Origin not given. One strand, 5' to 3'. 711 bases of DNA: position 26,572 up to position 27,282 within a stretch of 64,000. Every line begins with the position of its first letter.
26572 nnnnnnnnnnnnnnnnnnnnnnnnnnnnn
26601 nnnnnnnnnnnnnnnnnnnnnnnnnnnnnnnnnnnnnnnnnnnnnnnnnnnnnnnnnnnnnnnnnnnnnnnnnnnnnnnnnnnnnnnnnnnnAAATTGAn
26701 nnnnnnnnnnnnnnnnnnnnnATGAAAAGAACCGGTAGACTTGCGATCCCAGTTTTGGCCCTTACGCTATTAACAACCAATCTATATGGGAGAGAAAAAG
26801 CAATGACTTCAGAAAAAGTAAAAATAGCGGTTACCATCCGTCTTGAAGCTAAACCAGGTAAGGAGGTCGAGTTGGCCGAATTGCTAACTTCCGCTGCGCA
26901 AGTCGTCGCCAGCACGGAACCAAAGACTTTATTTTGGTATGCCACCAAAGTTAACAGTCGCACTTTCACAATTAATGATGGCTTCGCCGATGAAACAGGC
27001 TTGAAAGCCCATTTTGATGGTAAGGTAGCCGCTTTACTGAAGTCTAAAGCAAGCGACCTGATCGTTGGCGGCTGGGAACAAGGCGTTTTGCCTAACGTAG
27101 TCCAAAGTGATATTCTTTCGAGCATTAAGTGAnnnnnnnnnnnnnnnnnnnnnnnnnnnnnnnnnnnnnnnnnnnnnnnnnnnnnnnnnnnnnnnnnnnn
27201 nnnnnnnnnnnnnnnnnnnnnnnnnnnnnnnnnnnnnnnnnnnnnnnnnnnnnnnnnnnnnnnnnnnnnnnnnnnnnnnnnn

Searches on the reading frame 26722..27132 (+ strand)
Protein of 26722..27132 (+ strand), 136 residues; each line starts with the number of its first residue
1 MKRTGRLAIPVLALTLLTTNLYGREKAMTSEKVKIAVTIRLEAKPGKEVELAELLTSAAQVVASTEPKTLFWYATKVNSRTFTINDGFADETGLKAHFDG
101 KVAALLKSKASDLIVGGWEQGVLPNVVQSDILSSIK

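Call 65: search_protein_families(library=pfam, proteins=[window:26722-27132:+], max_evalue=0.1)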
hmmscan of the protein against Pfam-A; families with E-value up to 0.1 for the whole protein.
window:26722-27132:+ (136 aa): 1 family
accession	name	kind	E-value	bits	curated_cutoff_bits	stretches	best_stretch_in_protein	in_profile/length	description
PF03992.22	ABM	-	0.078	13.6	23.1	0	35-97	2-66/78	Antibiotic biosynthesis monooxygenase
